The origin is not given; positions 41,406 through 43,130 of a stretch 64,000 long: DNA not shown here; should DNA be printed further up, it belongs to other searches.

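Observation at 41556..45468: Unannotated 474-aa gene co-oriented with and 10 bp downstream of hsdR inside an AT-rich Type I RM island: a candidate new defence effector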

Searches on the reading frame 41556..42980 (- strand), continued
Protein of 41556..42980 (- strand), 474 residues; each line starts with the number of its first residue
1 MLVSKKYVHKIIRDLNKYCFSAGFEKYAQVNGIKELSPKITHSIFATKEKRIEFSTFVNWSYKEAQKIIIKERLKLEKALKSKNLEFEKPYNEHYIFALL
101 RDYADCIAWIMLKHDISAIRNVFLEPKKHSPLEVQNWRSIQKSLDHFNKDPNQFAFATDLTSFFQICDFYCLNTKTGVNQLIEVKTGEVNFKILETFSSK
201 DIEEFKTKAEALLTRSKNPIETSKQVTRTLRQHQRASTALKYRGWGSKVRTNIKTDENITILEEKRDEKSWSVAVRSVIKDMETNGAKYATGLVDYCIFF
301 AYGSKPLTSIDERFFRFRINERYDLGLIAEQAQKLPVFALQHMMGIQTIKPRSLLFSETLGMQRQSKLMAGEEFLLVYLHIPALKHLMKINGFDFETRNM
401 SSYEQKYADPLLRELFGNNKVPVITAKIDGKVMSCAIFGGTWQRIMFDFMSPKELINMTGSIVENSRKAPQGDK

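Call 61: search_dna_similar(query=window:41559-42980:-, collection=plasmids, mode=protein, max_evalue=0.001)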
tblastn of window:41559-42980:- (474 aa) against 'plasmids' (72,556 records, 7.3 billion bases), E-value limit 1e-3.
Records with a match: 2; places in all: 2; records where one place covers at least 80% of the query: 0.
Best place of each record, by identity: <60% 2.
By first word of the organism name: Escherichia 1; Rahnella 1.
By predicted mobility (MOB-suite, as given by PLSDB): non-mobilizable 2.
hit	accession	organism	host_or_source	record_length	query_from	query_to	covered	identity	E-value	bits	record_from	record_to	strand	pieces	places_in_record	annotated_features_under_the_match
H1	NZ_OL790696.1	Escherichia coli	-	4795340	99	301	43%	24.9%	3e-4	51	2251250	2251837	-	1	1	none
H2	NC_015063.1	Rahnella aceris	-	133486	99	198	21%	33.0%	6e-5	54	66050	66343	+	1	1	hypothetical protein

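Call 62: search_dna_similar(query=window:41559-42980:-, collection=phages, mode=protein, max_evalue=0.001)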
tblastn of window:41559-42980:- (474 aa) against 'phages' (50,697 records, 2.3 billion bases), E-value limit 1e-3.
No match.

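Call 64: get_annotated_region(hit=H1, flank=12000)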
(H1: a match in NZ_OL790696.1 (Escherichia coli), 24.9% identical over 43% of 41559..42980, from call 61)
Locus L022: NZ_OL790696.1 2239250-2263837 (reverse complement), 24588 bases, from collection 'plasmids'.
description: Escherichia coli strain H240 plasmid unnamed, complete sequence
organism: Escherichia coli (NCBI taxid 562)
taxonomy: Bacteria; Pseudomonadota; Gammaproteobacteria; Enterobacterales; Enterobacteriaceae; Escherichia; Escherichia coli
host: -; source: -; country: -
typing (MOB-suite, as given by PLSDB): non-mobilizable; replicon IncQ1
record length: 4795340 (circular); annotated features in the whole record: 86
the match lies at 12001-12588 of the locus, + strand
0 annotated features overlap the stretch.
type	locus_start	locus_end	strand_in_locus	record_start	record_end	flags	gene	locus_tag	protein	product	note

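Call 65: get_annotated_region(hit=H2, flank=12000)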
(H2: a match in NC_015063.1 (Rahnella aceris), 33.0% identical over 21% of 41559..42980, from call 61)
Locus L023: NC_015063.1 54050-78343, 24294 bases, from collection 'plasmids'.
description: Rahnella aceris plasmid pRAHAQ02, complete sequence
organism: Rahnella aceris (NCBI taxid 2703885)
taxonomy: Bacteria; Pseudomonadota; Gammaproteobacteria; Enterobacterales; Yersiniaceae; Rahnella; Rahnella aceris
host: -; source: -; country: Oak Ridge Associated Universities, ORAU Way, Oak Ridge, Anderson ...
typing (MOB-suite, as given by PLSDB): non-mobilizable; replicon rep_cluster_1002
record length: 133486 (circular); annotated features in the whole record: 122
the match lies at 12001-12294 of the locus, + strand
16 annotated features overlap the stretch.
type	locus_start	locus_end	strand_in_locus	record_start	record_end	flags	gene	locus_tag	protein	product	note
CDS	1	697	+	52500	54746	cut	-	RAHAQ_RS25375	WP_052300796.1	RHS repeat protein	-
CDS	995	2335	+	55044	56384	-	-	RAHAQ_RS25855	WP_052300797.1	RHS repeat-associated core domain-containing protein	-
CDS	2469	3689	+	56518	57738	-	-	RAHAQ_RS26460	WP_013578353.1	RHS repeat-associated core domain-containing protein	-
CDS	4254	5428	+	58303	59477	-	-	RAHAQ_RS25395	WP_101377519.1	IS3 family transposase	-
CDS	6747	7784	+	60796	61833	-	-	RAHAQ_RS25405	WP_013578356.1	AAA family ATPase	-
CDS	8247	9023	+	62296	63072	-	-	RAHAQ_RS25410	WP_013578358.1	hypothetical protein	-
CDS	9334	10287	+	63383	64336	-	-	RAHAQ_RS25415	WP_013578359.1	ABC transporter permease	-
CDS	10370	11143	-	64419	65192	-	-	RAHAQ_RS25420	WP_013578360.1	tyrosine-type recombinase/integrase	GO:0015074 - DNA integration [Evidence IEA]; GO:0006310 - DNA recombination [Evidence IEA]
CDS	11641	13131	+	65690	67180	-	-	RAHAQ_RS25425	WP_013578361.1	hypothetical protein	-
CDS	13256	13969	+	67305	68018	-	-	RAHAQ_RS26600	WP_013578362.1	hypothetical protein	-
CDS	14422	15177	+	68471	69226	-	-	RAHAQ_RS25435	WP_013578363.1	DUF2971 domain-containing protein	-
CDS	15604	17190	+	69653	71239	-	-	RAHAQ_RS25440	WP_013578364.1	sensor domain-containing diguanylate cyclase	-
CDS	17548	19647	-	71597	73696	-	-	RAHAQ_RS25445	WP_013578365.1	peptidase domain-containing ABC transporter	-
CDS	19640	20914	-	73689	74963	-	-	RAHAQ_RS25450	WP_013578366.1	HlyD family secretion protein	-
CDS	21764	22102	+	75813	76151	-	-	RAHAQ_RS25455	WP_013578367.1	hypothetical protein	-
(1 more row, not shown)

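Call 68: search_protein_families(library=pfam, proteins=[L022:10637-11557:+, L022:11641-13038:+, L023:11641-13131:+, L023:13256-13969:+, L016:3769-6624:-, L004:4859-8839:-, L007:11547-14270:-], max_evalue=0.01)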
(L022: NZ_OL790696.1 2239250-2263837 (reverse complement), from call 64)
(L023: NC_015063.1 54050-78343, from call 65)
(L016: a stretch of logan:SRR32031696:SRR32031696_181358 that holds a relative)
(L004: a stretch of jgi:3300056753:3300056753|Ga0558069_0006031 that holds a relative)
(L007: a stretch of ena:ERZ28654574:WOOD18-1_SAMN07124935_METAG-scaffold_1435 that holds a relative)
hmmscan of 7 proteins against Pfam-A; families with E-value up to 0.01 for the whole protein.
L022:10637-11557:+ (306 aa): 1 family
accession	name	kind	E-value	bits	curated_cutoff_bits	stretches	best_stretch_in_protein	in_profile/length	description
PF14253.11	AbiH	-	8.1e-69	233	30.9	1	20-276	1-258/260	Bacteriophage abortive infection AbiH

L022:11641-13038:+ (465 aa): 0 families

L023:11641-13131:+ (496 aa): 0 families

L023:13256-13969:+ (237 aa): 1 family
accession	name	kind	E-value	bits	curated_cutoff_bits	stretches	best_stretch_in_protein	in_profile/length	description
PF12358.13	DUF3644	-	0.0005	20.2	27.6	1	22-110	29-112/183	Domain of unknown function (DUF3644)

L016:3769-6624:- (951 aa): 0 families

L004:4859-8839:- (1326 aa): 0 families

L007:11547-14270:- (907 aa): 0 families

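Call 93: find_related_loci(query=A1, collection=metagenome_contigs, flank=6000)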
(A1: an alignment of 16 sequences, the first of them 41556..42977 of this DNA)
Query A1 (473 aa) in metagenome_contigs; peptide patterns used: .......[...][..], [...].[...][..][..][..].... (x = any residue, [..] = any of these).
80 stretches matched a pattern; 4 encode a relative of the query (tblastn E <= 1e-3); 4 distinct loci.
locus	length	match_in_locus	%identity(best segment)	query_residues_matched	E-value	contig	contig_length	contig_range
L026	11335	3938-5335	64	2-467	0e+0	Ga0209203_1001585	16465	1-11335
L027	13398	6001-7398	64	2-467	0e+0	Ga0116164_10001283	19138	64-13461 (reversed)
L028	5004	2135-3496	36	2-459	1e-96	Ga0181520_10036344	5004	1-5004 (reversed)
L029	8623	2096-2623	65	1-176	1e-75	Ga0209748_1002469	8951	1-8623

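Call 94: search_dna_similar(query=L022:11647-13038:+, collection=phages, mode=protein, max_evalue=0.001, max_rows=15)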
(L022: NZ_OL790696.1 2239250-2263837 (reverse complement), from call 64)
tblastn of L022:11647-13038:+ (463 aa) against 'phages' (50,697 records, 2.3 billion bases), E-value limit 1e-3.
No match.

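Call 95: search_dna_similar(query=L022:11647-13038:+, collection=plasmids, mode=protein, max_evalue=0.001, max_rows=25)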
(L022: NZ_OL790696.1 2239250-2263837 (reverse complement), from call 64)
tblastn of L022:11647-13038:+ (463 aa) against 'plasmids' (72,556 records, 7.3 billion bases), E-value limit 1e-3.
Records with a match: 14; places in all: 14; records where one place covers at least 80% of the query: 12.
Best place of each record, by identity: >=99% 1; 90-95% 4; <60% 9.
By first word of the organism name: Pantoea 6; Klebsiella 2; Escherichia 1; Enterobacter 1; Raoultella 1; Rahnella 1; Ewingella 1; Bacillus 1.
By predicted mobility (MOB-suite, as given by PLSDB): non-mobilizable 11; conjugative 2; mobilizable 1.
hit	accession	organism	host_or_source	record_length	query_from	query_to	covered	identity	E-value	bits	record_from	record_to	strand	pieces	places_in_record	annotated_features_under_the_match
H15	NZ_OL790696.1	Escherichia coli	-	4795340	1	463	100%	100.0%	0e+0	957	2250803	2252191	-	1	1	none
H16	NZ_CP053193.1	Enterobacter hormaechei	beef burger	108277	1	463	100%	91.4%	0e+0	884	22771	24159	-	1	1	hypothetical protein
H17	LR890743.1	Klebsiella pneumoniae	Homo sapiens,fluid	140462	1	463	100%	90.9%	0e+0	879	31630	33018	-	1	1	none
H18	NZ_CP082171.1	Raoultella planticola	-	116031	1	463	100%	90.7%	0e+0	874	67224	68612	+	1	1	hypothetical protein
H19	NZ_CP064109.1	Klebsiella oxytoca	Homo sapiens,whole organism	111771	1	463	100%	90.5%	0e+0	876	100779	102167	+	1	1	hypothetical protein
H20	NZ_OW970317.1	Pantoea agglomerans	Olive knot caused by Pseudomonas ...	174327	13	458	96%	56.1%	3e-170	538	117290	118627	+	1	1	hypothetical protein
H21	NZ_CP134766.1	Pantoea agglomerans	Allium cepa,cell culture,bulb ...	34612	1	458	99%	54.1%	4e-170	537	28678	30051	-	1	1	hypothetical protein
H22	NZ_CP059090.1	Pantoea agglomerans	Allium cepa,diseased onion bulb,bulb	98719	1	458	99%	54.1%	4e-170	537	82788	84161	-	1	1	hypothetical protein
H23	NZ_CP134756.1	Pantoea agglomerans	Allium cepa,cell culture,bulb ...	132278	1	458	99%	54.1%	4e-170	537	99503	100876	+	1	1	hypothetical protein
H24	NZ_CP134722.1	Pantoea agglomerans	Allium cepa,cell culture,bulb ...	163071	1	458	99%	54.1%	4e-170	537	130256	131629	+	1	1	hypothetical protein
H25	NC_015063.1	Rahnella aceris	-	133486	7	459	98%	40.0%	8e-108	358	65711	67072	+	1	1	hypothetical protein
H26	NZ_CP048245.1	Ewingella americana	Flammulina filiformis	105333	7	459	98%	38.1%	2e-97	328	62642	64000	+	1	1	hypothetical protein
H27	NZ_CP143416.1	Pantoea agglomerans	Phaseolus vulgaris,cell ...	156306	295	460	36%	49.4%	1e-45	177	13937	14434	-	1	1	hypothetical protein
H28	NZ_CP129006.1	Bacillus cereus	cattle,Isolated from the spleen of ...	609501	86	379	61%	26.3%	8e-15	107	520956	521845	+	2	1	hypothetical protein (x3)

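Call 96: get_annotated_region(hit=H16, flank=6000)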
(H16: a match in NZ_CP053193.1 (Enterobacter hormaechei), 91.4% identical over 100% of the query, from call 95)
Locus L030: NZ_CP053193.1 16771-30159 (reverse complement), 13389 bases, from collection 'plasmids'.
description: Enterobacter hormaechei strain EGYMCRVIM plasmid pMS-37c, complete sequence
organism: Enterobacter hormaechei (NCBI taxid 158836)
taxonomy: Bacteria; Pseudomonadota; Gammaproteobacteria; Enterobacterales; Enterobacteriaceae; Enterobacter; Enterobacter hormaechei
host: -; source: beef burger; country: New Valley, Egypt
typing (MOB-suite, as given by PLSDB): non-mobilizable; replicon IncFIB
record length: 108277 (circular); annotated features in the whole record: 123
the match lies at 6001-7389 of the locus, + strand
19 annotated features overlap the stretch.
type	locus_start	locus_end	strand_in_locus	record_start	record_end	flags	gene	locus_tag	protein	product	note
CDS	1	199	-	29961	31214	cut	-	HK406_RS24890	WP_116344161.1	tetratricopeptide repeat protein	-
CDS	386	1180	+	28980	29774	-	-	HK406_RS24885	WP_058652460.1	hypothetical protein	-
CDS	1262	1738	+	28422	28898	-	-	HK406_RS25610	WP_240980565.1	hypothetical protein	-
CDS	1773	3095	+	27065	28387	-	-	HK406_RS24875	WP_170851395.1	DNA ligase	-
CDS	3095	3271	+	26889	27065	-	-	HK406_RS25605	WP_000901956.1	hypothetical protein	-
CDS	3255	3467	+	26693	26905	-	-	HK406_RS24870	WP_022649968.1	hypothetical protein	-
CDS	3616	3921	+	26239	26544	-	-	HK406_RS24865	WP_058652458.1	hypothetical protein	-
CDS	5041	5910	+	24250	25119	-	-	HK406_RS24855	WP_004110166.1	bacteriophage abortive infection AbiH family protein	-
CDS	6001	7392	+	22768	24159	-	-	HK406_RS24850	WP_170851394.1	hypothetical protein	-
CDS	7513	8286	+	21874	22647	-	phoH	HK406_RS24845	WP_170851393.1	phosphate starvation-inducible protein PhoH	-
CDS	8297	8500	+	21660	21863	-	-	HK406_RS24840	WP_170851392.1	hypothetical protein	-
CDS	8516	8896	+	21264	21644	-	-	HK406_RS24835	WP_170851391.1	Gp49 family protein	-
CDS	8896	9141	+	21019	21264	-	-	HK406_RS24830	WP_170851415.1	GrxA family glutaredoxin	-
CDS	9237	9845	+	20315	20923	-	-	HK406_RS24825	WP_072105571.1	hypothetical protein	-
CDS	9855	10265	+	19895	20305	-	-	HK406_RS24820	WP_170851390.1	type II toxin-antitoxin system YafO family toxin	-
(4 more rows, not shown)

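Call 97: get_annotated_region(hit=H20, flank=6000)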
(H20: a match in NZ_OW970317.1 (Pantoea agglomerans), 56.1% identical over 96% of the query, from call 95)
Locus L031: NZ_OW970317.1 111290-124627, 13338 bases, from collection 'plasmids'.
description: Pantoea agglomerans strain DAPP-PG734 plasmid P2, complete sequence
organism: Pantoea agglomerans (NCBI taxid 549)
taxonomy: Bacteria; Pseudomonadota; Gammaproteobacteria; Enterobacterales; Erwiniaceae; Pantoea; Pantoea agglomerans
host: -; source: Olive knot caused by Pseudomonas savastanoi pv. savastanoi; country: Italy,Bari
typing (MOB-suite, as given by PLSDB): conjugative; replicon rep_cluster_1441; relaxase MOBF; mating-pair formation MPF_F
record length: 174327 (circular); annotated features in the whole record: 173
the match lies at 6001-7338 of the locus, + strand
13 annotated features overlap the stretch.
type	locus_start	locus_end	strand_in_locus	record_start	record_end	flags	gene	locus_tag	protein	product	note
CDS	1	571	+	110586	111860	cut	umuC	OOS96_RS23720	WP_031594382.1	translesion error-prone DNA polymerase V subunit UmuC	GO:0006281 - DNA repair [Evidence IEA]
CDS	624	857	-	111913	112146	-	-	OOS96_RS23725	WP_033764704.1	hypothetical protein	-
CDS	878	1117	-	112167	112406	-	-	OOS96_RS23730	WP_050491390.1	hypothetical protein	-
CDS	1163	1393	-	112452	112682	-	-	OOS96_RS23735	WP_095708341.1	hypothetical protein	-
CDS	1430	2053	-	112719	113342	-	-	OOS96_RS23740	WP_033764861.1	ParA family protein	-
CDS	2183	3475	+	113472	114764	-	-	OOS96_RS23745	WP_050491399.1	DUF1173 family protein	-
CDS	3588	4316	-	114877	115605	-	-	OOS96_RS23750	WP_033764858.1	tyrosine-type recombinase/integrase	GO:0015074 - DNA integration [Evidence IEA]; GO:0006310 - DNA recombination [Evidence IEA]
CDS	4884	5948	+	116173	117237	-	-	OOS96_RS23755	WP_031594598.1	Abi family protein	-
CDS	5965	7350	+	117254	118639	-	-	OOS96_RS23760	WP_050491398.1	hypothetical protein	-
CDS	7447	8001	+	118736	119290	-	-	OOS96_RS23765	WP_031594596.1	hypothetical protein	-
CDS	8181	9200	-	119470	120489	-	-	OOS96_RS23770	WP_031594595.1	AAA family ATPase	-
CDS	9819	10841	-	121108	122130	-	-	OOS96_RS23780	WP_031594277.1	IS110 family transposase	-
CDS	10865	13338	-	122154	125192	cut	-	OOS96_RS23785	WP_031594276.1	Tn3 family transposase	-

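Call 98: get_annotated_region(hit=H26, flank=6000)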
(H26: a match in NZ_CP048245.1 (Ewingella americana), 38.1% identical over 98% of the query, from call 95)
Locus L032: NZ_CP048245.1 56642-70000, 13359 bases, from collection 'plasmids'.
description: Ewingella americana strain B6-1 plasmid pB61b, complete sequence
organism: Ewingella americana (NCBI taxid 41202)
taxonomy: Bacteria; Pseudomonadota; Gammaproteobacteria; Enterobacterales; Yersiniaceae; Ewingella; Ewingella americana
host: -; source: Flammulina filiformis; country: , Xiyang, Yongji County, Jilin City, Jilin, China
typing (MOB-suite, as given by PLSDB): non-mobilizable; mating-pair formation MPF_F
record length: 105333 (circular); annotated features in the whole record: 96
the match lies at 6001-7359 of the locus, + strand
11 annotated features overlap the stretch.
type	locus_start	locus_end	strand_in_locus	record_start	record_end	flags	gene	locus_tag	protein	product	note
CDS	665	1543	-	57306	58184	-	-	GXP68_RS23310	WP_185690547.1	alpha/beta hydrolase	-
CDS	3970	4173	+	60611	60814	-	hha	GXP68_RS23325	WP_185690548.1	hemolysin expression modulator Hha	-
CDS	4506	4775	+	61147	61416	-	-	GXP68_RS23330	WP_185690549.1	hypothetical protein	-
CDS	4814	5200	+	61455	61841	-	-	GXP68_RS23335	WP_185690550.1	hypothetical protein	-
CDS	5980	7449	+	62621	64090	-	-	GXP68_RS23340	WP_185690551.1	hypothetical protein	-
CDS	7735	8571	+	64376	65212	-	-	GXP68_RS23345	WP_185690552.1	hypothetical protein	-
CDS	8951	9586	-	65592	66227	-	-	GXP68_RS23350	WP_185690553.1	recombinase family protein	-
CDS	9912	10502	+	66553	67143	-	-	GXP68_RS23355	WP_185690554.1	recombinase family protein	GO:0006310 - DNA recombination [Evidence IEA]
CDS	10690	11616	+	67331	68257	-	-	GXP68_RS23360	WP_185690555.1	hypothetical protein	-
CDS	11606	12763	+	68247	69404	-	-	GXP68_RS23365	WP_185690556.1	hypothetical protein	-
CDS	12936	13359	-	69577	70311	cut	-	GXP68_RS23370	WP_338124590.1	alpha/beta fold hydrolase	-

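Call 101: search_protein_families(library=pfam, proteins=[L013:8390-9889:+, L013:7124-7993:+, L013:5656-6741:+, L013:12338-14020:+, L013:14045-17680:+, L028:950-2110:+, L028:213-872:+, L028:3775-4347:+, L031:4884-5948:+, L032:7735-8571:+], max_evalue=0.001)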
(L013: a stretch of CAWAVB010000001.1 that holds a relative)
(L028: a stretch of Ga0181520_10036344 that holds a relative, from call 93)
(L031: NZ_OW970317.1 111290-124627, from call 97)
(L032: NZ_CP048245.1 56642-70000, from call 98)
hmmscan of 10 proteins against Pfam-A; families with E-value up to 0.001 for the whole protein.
L013:8390-9889:+ (499 aa): 0 families

L013:7124-7993:+ (289 aa): 1 family
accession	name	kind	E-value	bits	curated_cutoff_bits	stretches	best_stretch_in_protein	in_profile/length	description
PF25680.1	Mom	-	2.1e-48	165.1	27.1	1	64-259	3-201/202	Mom protein family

L013:5656-6741:+ (361 aa): 1 family
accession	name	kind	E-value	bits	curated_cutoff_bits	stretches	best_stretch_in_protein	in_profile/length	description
PF13481.12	AAA_25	-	1.8e-24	86.9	27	1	9-203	10-194/195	AAA domain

L013:12338-14020:+ (560 aa): 1 family
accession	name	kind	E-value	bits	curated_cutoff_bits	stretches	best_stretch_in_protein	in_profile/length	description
PF01867.21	Cas_Cas1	-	1.4e-42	146.3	22.3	2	236-325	180-269/283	CRISPR associated protein Cas1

L013:14045-17680:+ (1211 aa): 3 families
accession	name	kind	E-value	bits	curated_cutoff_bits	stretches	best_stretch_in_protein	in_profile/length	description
PF02384.22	N6_Mtase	-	1.9e-10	41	20.4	1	499-594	12-99/311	N-6 DNA Methylase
PF07669.17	Eco57I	-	3.9e-06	27.5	25.3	1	574-827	2-149/171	Eco57I restriction-modification methylase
PF20473.4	MmeI_Mtase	-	0.0007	19.3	27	0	533-595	21-85/259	MmeI, DNA-methyltransferase domain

L028:950-2110:+ (386 aa): 0 families

L028:213-872:+ (219 aa): 0 families

L028:3775-4347:+ (190 aa): 0 families

L031:4884-5948:+ (354 aa): 1 family
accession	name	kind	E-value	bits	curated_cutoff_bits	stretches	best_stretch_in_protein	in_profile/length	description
PF07751.16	Abi_2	-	9e-09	36.3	25.6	1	17-202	20-183/184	Abi-like protein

L032:7735-8571:+ (278 aa): 0 families
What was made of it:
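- AbiH or Abi_2 on plasmids (calls 96, 97, 101).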
